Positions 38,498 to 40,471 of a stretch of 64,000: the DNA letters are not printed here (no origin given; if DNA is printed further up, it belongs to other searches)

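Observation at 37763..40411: Lower-GC three-gene locus: 557-aa 'SFEDLL'-repeat protein, a small secreted helical protein and YnfA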

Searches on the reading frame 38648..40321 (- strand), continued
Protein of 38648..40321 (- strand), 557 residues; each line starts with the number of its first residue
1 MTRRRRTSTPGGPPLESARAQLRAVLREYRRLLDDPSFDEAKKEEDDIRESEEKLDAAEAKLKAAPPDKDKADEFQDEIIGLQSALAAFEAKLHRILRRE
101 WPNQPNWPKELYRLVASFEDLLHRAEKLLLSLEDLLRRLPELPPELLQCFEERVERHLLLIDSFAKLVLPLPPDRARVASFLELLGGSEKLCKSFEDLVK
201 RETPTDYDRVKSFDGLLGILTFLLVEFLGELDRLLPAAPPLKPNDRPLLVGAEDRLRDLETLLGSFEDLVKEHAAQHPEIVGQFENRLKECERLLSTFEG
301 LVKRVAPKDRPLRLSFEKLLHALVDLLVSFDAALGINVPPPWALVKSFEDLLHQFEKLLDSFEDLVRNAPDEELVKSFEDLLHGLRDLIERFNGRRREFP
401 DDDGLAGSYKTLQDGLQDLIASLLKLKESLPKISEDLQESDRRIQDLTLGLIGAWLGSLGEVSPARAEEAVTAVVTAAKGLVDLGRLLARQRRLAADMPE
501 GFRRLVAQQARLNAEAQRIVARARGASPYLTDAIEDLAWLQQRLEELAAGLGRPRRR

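Call 35: search_protein_representatives(alignment_id=A2)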
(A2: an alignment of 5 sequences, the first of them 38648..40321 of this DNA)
Query: 5 sequences, 561 profile positions. Proteins with E-value up to 0.001 (for the whole library): 163; up to 1e-10: 84; up to 1e-30: 17. The best 150 are listed.
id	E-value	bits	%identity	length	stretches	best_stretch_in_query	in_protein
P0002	8.0e-248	840.3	-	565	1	2-560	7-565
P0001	5.8e-235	797.9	-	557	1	2-560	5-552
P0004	8.1e-218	741.3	-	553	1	5-560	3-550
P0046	3.2e-203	693.1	-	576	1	5-560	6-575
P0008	5.6e-178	609.7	-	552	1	5-560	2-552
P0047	2.3e-98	346.9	-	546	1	6-557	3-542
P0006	5.7e-91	322.5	-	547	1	11-383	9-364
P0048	3.1e-85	303.6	-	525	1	23-560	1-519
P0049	2.8e-53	198.1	-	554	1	9-555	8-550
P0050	1.2e-51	192.7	-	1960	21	131-372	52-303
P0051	3.4e-46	174.7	-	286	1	5-295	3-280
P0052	9.7e-43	163.3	-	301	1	264-560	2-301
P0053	3.8e-42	161.3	-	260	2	116-232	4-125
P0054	2.3e-33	132.4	-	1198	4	109-215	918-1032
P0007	2.6e-33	132.2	-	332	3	111-208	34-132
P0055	5.4e-32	127.8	-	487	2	112-209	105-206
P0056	8.9e-32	127.1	-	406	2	115-212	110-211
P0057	3.0e-30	122.1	-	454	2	113-240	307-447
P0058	1.4e-29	119.9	-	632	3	119-343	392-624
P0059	1.5e-26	109.9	-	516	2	112-279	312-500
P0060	3.8e-26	108.5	-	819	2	111-309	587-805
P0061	9.0e-26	107.3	-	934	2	112-310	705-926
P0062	1.6e-25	106.4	-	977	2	112-278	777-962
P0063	1.8e-25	106.3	-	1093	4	110-236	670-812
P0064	3.9e-22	95.3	-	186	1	389-559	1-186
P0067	1.2e-18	83.8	-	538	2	111-212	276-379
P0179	8.9e-05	38.0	-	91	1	472-560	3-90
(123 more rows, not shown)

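Call 38: fold_search(model_id=the predicted structure, library=pdb)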
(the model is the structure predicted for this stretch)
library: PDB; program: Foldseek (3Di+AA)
matches with E <= 10: 688; with E <= 0.001: 63
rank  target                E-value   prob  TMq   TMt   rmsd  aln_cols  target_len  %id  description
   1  8ga7                  5.6e-08  1.00  0.15  0.16  23.6       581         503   13  Geometrically programmable nanomaterial construction using regularized protein building blocks (released 2024-03-13)
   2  6xr1                  9.3e-07  1.00  0.25  0.26  25.9       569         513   15  Computationally designed right-handed alpha/alpha single-chain toroid with 9 repeats (released 2021-07-14)
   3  7xn7_q                1.1e-06  1.00  0.14  0.10  25.4       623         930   10  RNA polymerase II elongation complex containing Spt4/5, Elf1, Spt6, Spn1 and Paf1C (released 2022-09-07)
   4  8gel_A                1.2e-06  1.00  0.19  0.20  23.6       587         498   13  Cryo-EM structure of synthetic tetrameric building block sC4 (released 2024-03-13)
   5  9hvq_Q                2.2e-06  1.00  0.14  0.10  23.8       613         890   10  Structure of the transcribing Pol II-DSIF-PAF-SPT6-RECQL5 complex (released 2025-07-16)
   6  9mg8_B                2.6e-06  1.00  0.12  0.17  25.5       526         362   14  Crystal Structure of b-iTHR-110 (released 2025-12-17)
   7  9rwz_M                5.6e-06  0.99  0.14  0.10  24.2       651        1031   12  ZSWIM8-CUL3 complex bound to AGO2-miR-7-CYRANO (released 2026-03-18)
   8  9d01                  1.1e-05  1.00  0.13  0.17  22.4       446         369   15  Crystal Structure of a-iTHR-201 (released 2025-12-10)
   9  2b1e                  1.1e-05  1.00  0.15  0.16  25.7       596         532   12  The structures of exocyst subunit Exo70p and the Exo84p C-terminal domains reveal a common motif (released 2005-11-01)
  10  8v3b_a                1.4e-05  1.00  0.28  0.35  15.6       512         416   14  Computational Designed Nanocage O43_129_+4 (released 2024-03-13)
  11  8jal_B                2.4e-05  0.99  0.14  0.13  22.4       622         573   12  Structure of CRL2APPBP2 bound with RxxGP degron (dimer) (released 2023-10-18)
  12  9mg8_A                3.6e-05  0.99  0.13  0.16  24.9       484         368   13  Crystal Structure of b-iTHR-110 (released 2025-12-17)
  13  8c6j_T                4.4e-05  0.80  0.09  0.08  28.5       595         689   14  Human spliceosomal PM5 C* complex (released 2023-07-12)
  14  2xwu_B                5.6e-05  0.99  0.16  0.12  21.6       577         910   12  CRYSTAL STRUCTURE OF IMPORTIN 13 - UBC9 COMPLEX (released 2010-12-29)
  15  3msv_B                8.6e-05  1.00  0.23  0.30  14.5       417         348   15  The hypoxic regulator of sterol synthesis Nro1 is a nuclear import adaptor (released 2011-04-20)
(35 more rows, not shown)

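Call 43: search_protein_families(library=pfam, proteins=[P0054, P0057, P0058, P0059, P0060, P0061, P0062, P0063, P0055, P0067], max_evalue=0.001)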
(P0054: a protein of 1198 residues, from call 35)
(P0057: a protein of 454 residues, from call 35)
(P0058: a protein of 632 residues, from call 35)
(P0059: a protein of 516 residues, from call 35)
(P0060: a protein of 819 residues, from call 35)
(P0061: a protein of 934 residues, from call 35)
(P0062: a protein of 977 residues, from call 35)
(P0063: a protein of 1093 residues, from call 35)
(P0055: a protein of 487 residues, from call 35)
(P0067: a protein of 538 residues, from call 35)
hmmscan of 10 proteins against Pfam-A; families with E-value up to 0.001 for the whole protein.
P0054 (1198 aa): 2 families
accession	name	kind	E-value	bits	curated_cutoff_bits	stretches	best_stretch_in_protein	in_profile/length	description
PF00404.24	Dockerin_1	-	5.5e-05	23.7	22.9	1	1139-1190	1-53/57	Dockerin type I domain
PF07691.17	PA14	-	0.00016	21.9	24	1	130-205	46-126/147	PA14 domain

P0057 (454 aa): 4 families
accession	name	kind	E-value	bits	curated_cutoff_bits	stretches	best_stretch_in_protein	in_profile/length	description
PF17944.6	Arg_decarbox_C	-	5.8e-09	36.8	23.3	0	397-432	12-46/51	Arginine decarboxylase C-terminal helical extension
PF05494.18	MlaC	-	1.4e-05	25.4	26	0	370-395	46-71/166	MlaC protein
PF12290.13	DUF3802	-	1.8e-05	25.6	26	0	356-395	64-103/111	Protein of unknown function (DUF3802)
PF10391.15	DNA_pol_lambd_f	-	8.5e-05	22.7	29.8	0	289-310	22-43/51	Fingers domain of DNA polymerase lambda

P0058 (632 aa): 2 families
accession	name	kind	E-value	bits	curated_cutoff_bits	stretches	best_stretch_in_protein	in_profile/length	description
PF07691.17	PA14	-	1.5e-07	31.8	24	1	291-379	42-134/147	PA14 domain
PF21657.2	L544_helical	-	0.0002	21.8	27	0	523-557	102-136/144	Nucleotidyl transferase L544, helical domain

P0059 (516 aa): 1 family
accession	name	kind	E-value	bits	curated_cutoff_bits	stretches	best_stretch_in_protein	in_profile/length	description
PF07691.17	PA14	-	0.0005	20.3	24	1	168-198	63-90/147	PA14 domain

P0060 (819 aa): 1 family
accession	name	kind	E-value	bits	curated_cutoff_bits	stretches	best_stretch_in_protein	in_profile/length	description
PF07691.17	PA14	-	7.5e-11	42.5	24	1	414-491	45-125/147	PA14 domain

P0061 (934 aa): 0 families

P0062 (977 aa): 4 families
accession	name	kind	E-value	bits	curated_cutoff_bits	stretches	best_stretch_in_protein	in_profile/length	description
PF13517.12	FG-GAP_3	-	1.7e-25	89.8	26.9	3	369-426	1-61/61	FG-GAP-like repeat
PF01839.29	FG-GAP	-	4.4e-11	42.8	22.1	0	192-216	6-33/37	FG-GAP repeat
PF21348.3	RGL11_C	-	3.2e-05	23.4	27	0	191-228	238-275/490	Rhamnogalacturonan lyase family 11, C-terminal domain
PF07691.17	PA14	-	0.00085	19.6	24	0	604-646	46-89/147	PA14 domain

P0063 (1093 aa): 2 families
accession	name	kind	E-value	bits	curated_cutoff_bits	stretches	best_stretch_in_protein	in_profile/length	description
PF07705.17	CARDB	-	3.4e-13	50.1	22.7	1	936-1025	9-99/101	CARDB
PF00404.24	Dockerin_1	-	6.3e-06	26.7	22.9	1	1036-1084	2-51/57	Dockerin type I domain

P0055 (487 aa): 0 families

P0067 (538 aa): 4 families
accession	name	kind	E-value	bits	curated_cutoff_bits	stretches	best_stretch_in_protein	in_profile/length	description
PF00092.34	VWA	-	1.4e-18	68.2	23.8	1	27-197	1-169/174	von Willebrand factor type A domain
PF06707.17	DUF1194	-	8.4e-10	38.7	27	1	27-207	5-201/206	Protein of unknown function (DUF1194)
PF13519.12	VWA_2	-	1.8e-09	38.6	27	1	28-140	1-106/107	von Willebrand factor type A domain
PF13768.12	VWA_3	-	0.00046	20.7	27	1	27-180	2-146/155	von Willebrand factor type A domain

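Call 46: find_related_loci(query=A3, collection=genome_contigs, flank=8000)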
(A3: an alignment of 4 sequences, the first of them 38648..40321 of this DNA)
Query A3 (557 aa) in genome_contigs; peptide patterns used: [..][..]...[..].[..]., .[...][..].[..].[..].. (x = any residue, [..] = any of these).
132 stretches matched a pattern; 1 encode a relative of the query (tblastn E <= 1e-3); 1 distinct loci.
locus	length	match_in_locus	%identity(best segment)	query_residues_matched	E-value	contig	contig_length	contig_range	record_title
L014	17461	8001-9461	40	55-546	2e-53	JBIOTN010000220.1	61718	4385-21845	MAG: Candidatus Rokuibacteriota bacterium isolate MAG159 k127_607079, whole genome shotgun sequence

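Call 48: find_related_loci(query=A3, collection=metagenome_contigs, flank=8000)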
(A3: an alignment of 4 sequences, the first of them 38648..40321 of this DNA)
Query A3 (557 aa) in metagenome_contigs; peptide patterns used: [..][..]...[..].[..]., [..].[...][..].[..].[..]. (x = any residue, [..] = any of these).
600 stretches matched a pattern (row limit reached: there are more); 2 encode a relative of the query (tblastn E <= 1e-3); 2 distinct loci.
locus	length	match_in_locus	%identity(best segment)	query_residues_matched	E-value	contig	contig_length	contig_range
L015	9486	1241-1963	27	174-430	3e-9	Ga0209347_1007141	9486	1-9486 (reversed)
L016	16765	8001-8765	26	145-430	5e-8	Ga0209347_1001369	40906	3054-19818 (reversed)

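Call 49: find_encoding_contigs(protein=P0047, flank=6000, max_places=2)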
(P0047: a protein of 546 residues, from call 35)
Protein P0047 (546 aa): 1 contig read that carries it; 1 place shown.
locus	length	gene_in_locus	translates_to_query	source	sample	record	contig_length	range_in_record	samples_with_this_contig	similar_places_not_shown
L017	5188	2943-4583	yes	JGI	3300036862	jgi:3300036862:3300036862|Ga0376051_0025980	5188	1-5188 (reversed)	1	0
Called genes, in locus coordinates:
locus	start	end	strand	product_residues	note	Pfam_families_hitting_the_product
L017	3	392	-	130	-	?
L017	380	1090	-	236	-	-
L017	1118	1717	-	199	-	PF01209:Ubie_methyltran (faint), PF13489:Methyltransf_23, PF13847:Methyltransf_31, PF13649:Methyltransf_25, PF08241:Methyltransf_11, PF08242:Methyltransf_12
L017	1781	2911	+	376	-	PF12704:MacB_PCD (weak), PF02687:FtsX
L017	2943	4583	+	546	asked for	-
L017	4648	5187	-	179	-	?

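Call 50: find_encoding_contigs(protein=P0048, flank=6000, max_places=2)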
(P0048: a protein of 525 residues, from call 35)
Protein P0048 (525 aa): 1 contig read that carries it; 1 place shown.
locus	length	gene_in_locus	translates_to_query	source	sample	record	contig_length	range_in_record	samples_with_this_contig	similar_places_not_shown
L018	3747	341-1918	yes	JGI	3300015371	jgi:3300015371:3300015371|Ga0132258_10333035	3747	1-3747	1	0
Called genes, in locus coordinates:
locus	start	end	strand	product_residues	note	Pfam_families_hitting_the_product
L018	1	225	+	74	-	?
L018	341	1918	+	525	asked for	PF26095:CC_Bre1 (faint)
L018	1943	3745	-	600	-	?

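Call 51: find_encoding_contigs(protein=P0049, flank=6000, max_places=2)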
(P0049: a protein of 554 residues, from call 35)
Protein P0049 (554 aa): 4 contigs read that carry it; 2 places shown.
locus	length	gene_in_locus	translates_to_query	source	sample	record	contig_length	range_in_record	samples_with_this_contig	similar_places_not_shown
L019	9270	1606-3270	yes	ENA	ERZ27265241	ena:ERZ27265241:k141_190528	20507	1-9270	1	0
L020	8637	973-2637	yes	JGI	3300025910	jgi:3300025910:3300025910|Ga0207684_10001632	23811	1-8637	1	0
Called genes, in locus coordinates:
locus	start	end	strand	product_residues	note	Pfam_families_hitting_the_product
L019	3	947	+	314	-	?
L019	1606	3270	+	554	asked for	-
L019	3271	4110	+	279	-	PF21418:LinB-like_C (faint)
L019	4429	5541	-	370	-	PF00005:ABC_tran, PF02463:SMC_N (weak), PF13304:AAA_21 (faint), PF00027:cNMP_binding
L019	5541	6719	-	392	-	PF12704:MacB_PCD, PF02687:FtsX (weak)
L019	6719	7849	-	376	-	PF02687:FtsX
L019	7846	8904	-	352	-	PF25917:BSH_RND, PF25973:BSH_CzcB (weak)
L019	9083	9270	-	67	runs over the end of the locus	-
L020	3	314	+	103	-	?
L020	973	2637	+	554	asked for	-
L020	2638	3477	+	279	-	PF21418:LinB-like_C (faint)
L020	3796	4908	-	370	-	PF00005:ABC_tran, PF02463:SMC_N (weak), PF13304:AAA_21 (faint), PF00027:cNMP_binding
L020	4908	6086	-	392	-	PF12704:MacB_PCD, PF02687:FtsX (weak)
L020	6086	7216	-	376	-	PF02687:FtsX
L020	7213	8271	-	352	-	PF25917:BSH_RND, PF25973:BSH_CzcB (weak)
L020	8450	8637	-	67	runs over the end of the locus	-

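Call 62: search_protein_families(library=pfam, proteins=[L019:3271-4110:+, L018:1943-3745:-, L017:380-1090:-, L006:4132-4938:+], max_evalue=0.1)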
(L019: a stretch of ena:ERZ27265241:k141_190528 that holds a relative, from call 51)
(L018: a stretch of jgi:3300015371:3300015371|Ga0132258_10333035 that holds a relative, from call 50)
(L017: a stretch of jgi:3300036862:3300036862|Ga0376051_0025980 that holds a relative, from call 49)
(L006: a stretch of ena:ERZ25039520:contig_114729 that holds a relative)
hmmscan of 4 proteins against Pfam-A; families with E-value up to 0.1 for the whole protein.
L019:3271-4110:+ (279 aa): 24 families
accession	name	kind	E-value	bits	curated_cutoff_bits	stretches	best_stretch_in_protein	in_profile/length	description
PF21418.3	LinB-like_C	-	2.5e-05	24.5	27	1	115-154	33-70/124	Lincosamide nucleotidyltransferase-like, C-terminal domain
PF04136.21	COG3_N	-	0.00024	21.5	27.9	1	108-170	8-67/147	Conserved oligomeric Golgi complex subunit 3, N-terminal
PF15188.11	CCDC-167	-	0.0006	20.5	27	1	36-84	1-49/84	Coiled-coil domain-containing protein 167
PF24783.1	FANCA_arcN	-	0.0015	18.7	27.2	0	41-106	23-89/235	FANCA arcN subdomain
PF23067.1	MG280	-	0.0015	18.6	27.4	1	35-141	73-184/259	Uncharacterised protein MG280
PF04580.18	Pox_D3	-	0.0046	17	23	0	124-181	64-121/248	Chordopoxvirinae D3 protein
PF08066.17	PMC2NT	-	0.0098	16.9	23.3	0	76-133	23-81/91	PMC2NT (NUC016) domain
PF19174.5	DUF5856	-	0.013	17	34.6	0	108-201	8-87/94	Family of unknown function (DUF5856)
PF06103.16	DUF948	-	0.013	16.1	37.2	0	23-74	17-86/89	Bacterial protein of unknown function (DUF948)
PF04899.17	MbeD_MobD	-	0.022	15.3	21.6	0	96-131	33-69/70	MbeD/MobD like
PF00465.25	Fe-ADH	-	0.023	14.7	31.3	1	179-229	54-104/168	Iron-containing alcohol dehydrogenase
PF17274.7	DUF5339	-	0.044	15.1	27.7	0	111-145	3-40/70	Family of unknown function (DUF5339)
PF06667.17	PspB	-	0.046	14.2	25.6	0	117-143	40-66/73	Phage shock protein B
PF23922.1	DUF7261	-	0.053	14.2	27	0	9-88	19-96/169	Family of unknown function (DUF7261)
PF05859.17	Mis12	-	0.064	13.4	25.7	0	37-136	107-201/231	Mis12 protein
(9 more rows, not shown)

L018:1943-3745:- (600 aa): 1 family
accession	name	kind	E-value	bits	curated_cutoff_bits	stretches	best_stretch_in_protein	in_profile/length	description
PF10101.14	DUF2339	-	5.2e-71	240.7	33.6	1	2-595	38-658/659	Predicted membrane protein (DUF2339)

L017:380-1090:- (236 aa): 1 family
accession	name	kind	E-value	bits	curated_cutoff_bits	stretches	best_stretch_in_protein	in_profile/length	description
PF04991.19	LicD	-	6.4e-05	23.6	22.6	1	42-97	2-55/227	LicD family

L006:4132-4938:+ (268 aa): 3 families
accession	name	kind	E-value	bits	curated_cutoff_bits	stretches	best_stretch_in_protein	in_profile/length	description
PF00924.24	MS_channel_2nd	-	1.8e-18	66.8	20.2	1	102-167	2-67/68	Mechanosensitive ion channel, beta-domain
PF05552.17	MS_channel_1st_1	-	0.0004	20.7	22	1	12-50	10-48/50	Mechanosensitive ion channel, conserved TM helix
PF21082.3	MS_channel_3rd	-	0.0076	17.1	21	1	179-253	6-85/88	Mechanosensitive ion channel MscS, C-terminal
